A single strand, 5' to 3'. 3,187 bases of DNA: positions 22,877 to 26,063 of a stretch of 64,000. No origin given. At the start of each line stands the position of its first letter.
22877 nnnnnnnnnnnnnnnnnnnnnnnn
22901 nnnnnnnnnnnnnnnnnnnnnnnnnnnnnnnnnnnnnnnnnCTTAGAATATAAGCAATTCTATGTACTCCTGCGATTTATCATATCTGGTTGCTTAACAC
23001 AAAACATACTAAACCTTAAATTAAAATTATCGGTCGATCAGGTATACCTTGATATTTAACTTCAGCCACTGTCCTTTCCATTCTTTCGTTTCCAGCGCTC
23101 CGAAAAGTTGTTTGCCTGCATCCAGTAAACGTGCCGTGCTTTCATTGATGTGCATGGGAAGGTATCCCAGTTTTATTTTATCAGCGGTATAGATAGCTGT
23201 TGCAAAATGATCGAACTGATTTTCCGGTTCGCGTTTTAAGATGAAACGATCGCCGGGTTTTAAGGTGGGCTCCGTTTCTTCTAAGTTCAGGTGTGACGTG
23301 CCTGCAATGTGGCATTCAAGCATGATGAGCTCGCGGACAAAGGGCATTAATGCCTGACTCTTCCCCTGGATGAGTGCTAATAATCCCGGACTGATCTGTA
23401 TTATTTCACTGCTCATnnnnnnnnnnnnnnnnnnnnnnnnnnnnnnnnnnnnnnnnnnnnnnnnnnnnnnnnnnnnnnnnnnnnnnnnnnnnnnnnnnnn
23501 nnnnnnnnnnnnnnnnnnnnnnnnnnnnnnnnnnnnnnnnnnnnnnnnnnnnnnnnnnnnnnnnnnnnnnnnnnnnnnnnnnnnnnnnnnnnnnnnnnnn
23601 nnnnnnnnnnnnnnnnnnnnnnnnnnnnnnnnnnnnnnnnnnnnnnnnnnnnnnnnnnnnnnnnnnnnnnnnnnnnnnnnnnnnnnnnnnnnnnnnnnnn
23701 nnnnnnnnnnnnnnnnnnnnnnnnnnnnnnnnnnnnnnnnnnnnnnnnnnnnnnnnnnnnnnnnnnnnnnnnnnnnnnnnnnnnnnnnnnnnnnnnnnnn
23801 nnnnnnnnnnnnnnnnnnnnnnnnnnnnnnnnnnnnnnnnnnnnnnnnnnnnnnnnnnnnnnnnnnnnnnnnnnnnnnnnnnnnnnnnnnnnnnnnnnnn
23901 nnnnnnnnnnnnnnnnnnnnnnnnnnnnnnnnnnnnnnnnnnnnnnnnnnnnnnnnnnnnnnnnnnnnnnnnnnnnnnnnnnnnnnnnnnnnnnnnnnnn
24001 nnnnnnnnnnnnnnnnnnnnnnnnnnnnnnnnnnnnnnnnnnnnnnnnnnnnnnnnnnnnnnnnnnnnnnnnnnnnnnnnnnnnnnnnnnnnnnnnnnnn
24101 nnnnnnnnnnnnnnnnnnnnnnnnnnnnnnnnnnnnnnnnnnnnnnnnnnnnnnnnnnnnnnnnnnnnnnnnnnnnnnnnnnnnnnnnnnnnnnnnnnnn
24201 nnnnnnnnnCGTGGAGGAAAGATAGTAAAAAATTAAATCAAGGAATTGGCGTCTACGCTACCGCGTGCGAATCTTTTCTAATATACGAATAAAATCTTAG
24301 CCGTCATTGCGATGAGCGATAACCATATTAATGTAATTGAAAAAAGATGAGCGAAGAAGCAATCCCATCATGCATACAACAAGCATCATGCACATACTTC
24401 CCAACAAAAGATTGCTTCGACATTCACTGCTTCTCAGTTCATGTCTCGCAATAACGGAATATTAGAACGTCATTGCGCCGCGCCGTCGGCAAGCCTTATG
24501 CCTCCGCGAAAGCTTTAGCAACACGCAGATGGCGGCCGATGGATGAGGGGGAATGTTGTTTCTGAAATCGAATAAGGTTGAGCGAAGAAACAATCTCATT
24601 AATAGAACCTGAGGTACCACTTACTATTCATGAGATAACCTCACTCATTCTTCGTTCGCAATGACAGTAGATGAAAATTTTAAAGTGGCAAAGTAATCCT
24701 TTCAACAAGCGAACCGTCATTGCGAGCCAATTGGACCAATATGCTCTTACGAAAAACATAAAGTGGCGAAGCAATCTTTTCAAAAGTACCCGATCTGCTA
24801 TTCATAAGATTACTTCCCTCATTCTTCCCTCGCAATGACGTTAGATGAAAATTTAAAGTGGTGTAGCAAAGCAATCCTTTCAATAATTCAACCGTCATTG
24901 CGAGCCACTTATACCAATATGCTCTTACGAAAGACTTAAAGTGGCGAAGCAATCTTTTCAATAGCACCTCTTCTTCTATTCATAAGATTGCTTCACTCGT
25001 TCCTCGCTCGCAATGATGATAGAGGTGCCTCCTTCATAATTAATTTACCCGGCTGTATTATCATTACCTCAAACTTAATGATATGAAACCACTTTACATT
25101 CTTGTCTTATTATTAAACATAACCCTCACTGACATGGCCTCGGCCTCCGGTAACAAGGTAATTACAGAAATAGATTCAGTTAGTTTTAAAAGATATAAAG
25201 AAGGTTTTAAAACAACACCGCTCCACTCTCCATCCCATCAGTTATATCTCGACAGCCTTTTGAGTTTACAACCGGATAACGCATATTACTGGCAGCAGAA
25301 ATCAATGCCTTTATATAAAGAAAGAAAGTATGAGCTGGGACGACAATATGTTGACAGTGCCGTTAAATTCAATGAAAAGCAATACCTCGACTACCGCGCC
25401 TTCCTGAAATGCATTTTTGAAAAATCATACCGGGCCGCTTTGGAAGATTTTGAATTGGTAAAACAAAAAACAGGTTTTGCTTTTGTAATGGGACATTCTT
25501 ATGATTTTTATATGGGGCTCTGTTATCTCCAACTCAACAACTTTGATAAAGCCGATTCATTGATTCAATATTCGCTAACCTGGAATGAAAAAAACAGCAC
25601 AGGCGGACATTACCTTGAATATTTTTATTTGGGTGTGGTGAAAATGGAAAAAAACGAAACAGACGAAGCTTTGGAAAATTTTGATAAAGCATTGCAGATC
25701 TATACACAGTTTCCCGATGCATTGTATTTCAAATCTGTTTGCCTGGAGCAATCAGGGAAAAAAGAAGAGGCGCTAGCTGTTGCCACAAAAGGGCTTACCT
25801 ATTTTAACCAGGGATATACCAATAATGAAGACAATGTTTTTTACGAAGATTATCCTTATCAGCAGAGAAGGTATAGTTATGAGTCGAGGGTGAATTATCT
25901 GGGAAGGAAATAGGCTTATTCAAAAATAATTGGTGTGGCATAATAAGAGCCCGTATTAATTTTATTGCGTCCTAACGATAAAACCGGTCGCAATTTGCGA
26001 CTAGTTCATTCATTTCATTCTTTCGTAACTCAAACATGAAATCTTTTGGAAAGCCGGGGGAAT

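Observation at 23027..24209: Overlapping operon of a J-domain (HPD) coiled-coil protein and a standalone HIRAN-domain protein inside the accessory island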

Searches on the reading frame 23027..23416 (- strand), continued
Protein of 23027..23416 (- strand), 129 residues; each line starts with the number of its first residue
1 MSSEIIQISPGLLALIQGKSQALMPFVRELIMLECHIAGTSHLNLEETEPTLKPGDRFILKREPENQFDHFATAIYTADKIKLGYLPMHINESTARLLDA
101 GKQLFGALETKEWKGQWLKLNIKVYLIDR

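Call 91: search_dna_similar(query=window:23030-23416:-, collection=phages, mode=protein, max_evalue=0.01, max_rows=30)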
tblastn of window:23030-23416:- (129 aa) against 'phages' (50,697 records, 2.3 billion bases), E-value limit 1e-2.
Records with a match: 36; places in all: 36; records where one place covers at least 80% of the query: 0.
Best place of each record, by identity: <60% 36.
By first word of the organism name: Xanthomonas 15; Pseudomonas 12; Stenotrophomonas 3; Bacillus 2; Janthinobacterium 2; Variovorax 2.
By host as written in the record: Pseudomonas aeruginosa PA14 4; Pseudomonas aeruginosa 4; Stenotrophomonas maltophilia D1585 3; Xanthomonas sp. 3; Bacillus megaterium str. ATCC 43725 2; Xanthomonas arboricola pv. juglandis IVIA 1317-1a 2; Xanthomonas oryzae 2; - 2; and 10 more.
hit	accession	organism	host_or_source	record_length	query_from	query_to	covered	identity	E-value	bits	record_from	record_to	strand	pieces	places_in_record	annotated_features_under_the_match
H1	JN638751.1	Bacillus phage G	Bacillus megaterium str. ATCC 43725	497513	29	127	77%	32.4%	1e-5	49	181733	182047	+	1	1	253: gp253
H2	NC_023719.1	Bacillus phage G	Bacillus megaterium str. ATCC 43725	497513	29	127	77%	32.4%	1e-5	49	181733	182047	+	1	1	253: gp253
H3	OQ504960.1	Pseudomonas phage ZQG1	Stutzerimonas stutzeri NCTC10475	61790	22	111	70%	35.2%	1e-3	43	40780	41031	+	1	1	HIRAN domain-containing protein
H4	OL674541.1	Stenotrophomonas phage vB_SmaS-AXL_1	Stenotrophomonas maltophilia D1585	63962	22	99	60%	34.6%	5e-5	47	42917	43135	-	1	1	HIRAN domain-containing protein | hypothetical protein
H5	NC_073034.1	Stenotrophomonas phage vB_SmaS-AXL_1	Stenotrophomonas maltophilia D1585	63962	22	99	60%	34.6%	5e-5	47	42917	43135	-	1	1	HIRAN domain-containing protein | hypothetical protein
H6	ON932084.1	Xanthomonas phage vB_Xar_IVIA-DoCa10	Xanthomonas arboricola pv. juglandis ...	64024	22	99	60%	34.6%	5e-5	47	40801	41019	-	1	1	hypothetical protein (x2)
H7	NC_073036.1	Xanthomonas phage vB_Xar_IVIA-DoCa10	Xanthomonas arboricola pv. juglandis ...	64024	22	99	60%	34.6%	5e-5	47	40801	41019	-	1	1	hypothetical protein (x2)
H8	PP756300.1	Xanthomonas phage vB_XeuM-YB23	Xanthomonas euvesicatoria KACC 18468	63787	22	99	60%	33.3%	4e-4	44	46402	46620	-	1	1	hypothetical protein (x2)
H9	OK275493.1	Xanthomonas phage MET13-T1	Xanthomonas sp.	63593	22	99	60%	33.3%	4e-4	44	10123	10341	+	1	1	HIRAN domain-containing protein | hypothetical protein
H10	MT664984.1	Xanthomonas phage Xp12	Xanthomonas oryzae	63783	22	99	60%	33.3%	4e-4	44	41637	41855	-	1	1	hypothetical protein (x2)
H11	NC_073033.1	Xanthomonas phage Xp12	Xanthomonas oryzae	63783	22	99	60%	33.3%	4e-4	44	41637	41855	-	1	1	hypothetical protein (x2)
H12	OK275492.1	Xanthomonas phage FMYAK-P1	Xanthomonas sp.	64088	22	99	60%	33.3%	6e-4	44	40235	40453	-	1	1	HIRAN domain-containing protein | hypothetical protein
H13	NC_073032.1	Xanthomonas phage FMYAK-P1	Xanthomonas sp.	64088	22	99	60%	33.3%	6e-4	44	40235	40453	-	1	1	HIRAN domain-containing protein | hypothetical protein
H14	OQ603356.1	Xanthomonas phage Ep029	Xanthomonas sp. SH48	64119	22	99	60%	33.3%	6e-4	44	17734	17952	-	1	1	record has no annotation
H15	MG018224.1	Stenotrophomonas phage DLP4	Stenotrophomonas maltophilia D1585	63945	22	99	60%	33.3%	2e-3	42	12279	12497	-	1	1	HIRAN domain-containing protein | hypothetical protein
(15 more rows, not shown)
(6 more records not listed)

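Call 96: search_protein_families(library=phrogs, proteins=[window:23030-23416:-], max_evalue=0.01)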
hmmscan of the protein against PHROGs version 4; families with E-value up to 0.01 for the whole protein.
window:23030-23416:- (129 aa): 3 families
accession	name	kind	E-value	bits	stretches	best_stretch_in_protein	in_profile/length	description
phrog_18569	-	unknown function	5.4e-09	37.1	1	35-101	6-73/95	-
phrog_8026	-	unknown function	1.2e-05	25.9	1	36-100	131-198/246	-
phrog_27141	-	unknown function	0.0088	17.1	1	52-110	30-88/139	-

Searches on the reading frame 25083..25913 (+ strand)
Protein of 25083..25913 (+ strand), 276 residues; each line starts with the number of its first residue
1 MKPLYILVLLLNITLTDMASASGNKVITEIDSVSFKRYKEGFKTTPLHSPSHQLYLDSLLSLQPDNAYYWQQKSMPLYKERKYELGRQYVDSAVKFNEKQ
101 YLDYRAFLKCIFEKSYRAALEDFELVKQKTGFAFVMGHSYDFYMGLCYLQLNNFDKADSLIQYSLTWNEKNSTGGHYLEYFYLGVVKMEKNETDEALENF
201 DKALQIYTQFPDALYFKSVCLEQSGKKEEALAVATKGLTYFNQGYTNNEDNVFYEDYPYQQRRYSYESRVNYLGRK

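Call 3: search_protein_families(library=pfam, proteins=[window:25083-25913:+], max_evalue=1)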
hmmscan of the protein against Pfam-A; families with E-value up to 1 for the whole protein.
window:25083-25913:+ (276 aa): 15 families
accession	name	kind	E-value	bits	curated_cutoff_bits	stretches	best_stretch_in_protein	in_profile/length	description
PF07719.23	TPR_2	-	7.1e-10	38.7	27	3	179-207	3-31/34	Tetratricopeptide repeat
PF14559.12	TPR_19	-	4.1e-08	33.9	25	1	188-234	2-48/68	Tetratricopeptide repeat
PF13424.12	TPR_12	-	1.6e-06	28.7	30.1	1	182-239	8-73/77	Tetratricopeptide repeat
PF00515.34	TPR_1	-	2.9e-06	27.3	27.8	2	180-207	4-31/34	Tetratricopeptide repeat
PF13432.12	TPR_16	-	1.3e-05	26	32.7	1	186-234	6-54/65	Tetratricopeptide repeat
PF25062.1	ARM_TT21_N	-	2.9e-05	24.4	40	1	142-236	104-193/222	Tetratricopeptide repeat protein 21 N-terminal ARM repeat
PF13174.12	TPR_6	-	6.5e-05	23.8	26.3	0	180-207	3-30/33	Tetratricopeptide repeat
PF13181.12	TPR_8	-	9.2e-05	22.8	25.7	0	183-207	7-31/34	Tetratricopeptide repeat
PF13428.12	TPR_14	-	0.001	20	23.5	0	181-216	5-40/44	Tetratricopeptide repeat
PF12895.13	ANAPC3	-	0.001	19.7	27.2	1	190-235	2-47/82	Anaphase-promoting complex, cyclosome, subunit 3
PF13431.12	TPR_17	-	0.0021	18.6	24.4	0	200-231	2-33/34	Tetratricopeptide repeat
PF13414.12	TPR_11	-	0.0058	16.7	26.8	1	188-215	5-32/42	TPR repeat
PF13176.12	TPR_7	-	0.0072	16.8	27.9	0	145-162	6-23/36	Tetratricopeptide repeat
PF04733.20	Coatomer_E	-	0.032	14.1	21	0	185-232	209-256/290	Coatomer epsilon subunit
PF13374.12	TPR_10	-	0.28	11.7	27.5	0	183-208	8-33/42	Tetratricopeptide repeat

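Call 4: search_protein_families(library=ncbifam, proteins=[window:25083-25913:+], max_evalue=1)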
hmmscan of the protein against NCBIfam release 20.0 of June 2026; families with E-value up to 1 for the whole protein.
window:25083-25913:+ (276 aa): 14 families
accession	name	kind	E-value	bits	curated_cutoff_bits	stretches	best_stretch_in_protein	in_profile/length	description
NF040959.1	MamA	equivalog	1.5e-07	31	200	1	143-236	110-198/204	magnetosome protein MamA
TIGR02552.1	LcrH_SycD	equivalog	2e-07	30.8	104.8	1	181-232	56-107/136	SycD/LcrH family type III secretion system chaperone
TIGR02917.1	PEP_TPR_lipo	equivalog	9.9e-07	27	312.2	1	143-236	130-218/899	XrtA/PEP-CTERM system TPR-repeat protein PrsT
NF041522.1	TPR_sll0314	equivalog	3.9e-06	26.3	225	1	175-248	178-251/275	Sll0314/Alr1548 family TPR repeat-containing protein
NF002725.1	PRK02603.1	equivalog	0.00025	21.1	143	1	155-242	50-137/173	photosystem I assembly protein Ycf3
TIGR02521.1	type_IV_pilW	equivalog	0.00067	19.3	154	1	183-240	37-94/234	type IV pilus biogenesis/stability protein PilW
NF053720.1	NsdA_fam_reg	subfamily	0.0098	15.4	75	1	133-209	324-400/432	NsdA family TPR-like regulatory protein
NF033920.0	C39_PA2778_fam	equivalog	0.02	14.3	150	1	176-239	189-252/255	PA2778 family cysteine peptidase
NF008391.2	PRK11189.1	equivalog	0.022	14.2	250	1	180-232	102-154/297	lipoprotein NlpI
TIGR02795.1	tol_pal_ybgF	equivalog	0.034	14.8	90.1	1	180-233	42-98/119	tol-pal system protein YbgF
NF033762.1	social_mot_Tgl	equivalog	0.042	13.2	225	2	134-232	132-225/252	social motility TPR repeat lipoprotein Tgl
NF052415.1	T3SS_chap_SctY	equivalog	0.045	14.3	70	0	144-234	12-100/106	type III secretion apparatus assembly chaperone SctY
NF011886.0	PRK15359.1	equivalog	0.089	12.6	146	1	186-231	67-112/144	type III secretion system chaperone protein SscB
NF041717.1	HaaA_phane_TPR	equivalog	0.3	9.1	1125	1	167-213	782-828/882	cyclophane-containing RiPP biosynthesis TPR protein HaaT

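Call 5: search_protein_families(library=padloc, proteins=[window:25083-25913:+], max_evalue=1)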
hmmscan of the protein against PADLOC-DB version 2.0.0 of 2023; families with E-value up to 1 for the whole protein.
window:25083-25913:+ (276 aa): 1 family
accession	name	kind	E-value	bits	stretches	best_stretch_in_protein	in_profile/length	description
PDLC01172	TPR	-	0.012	12.5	1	145-206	226-287/448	TPR repeats containing protein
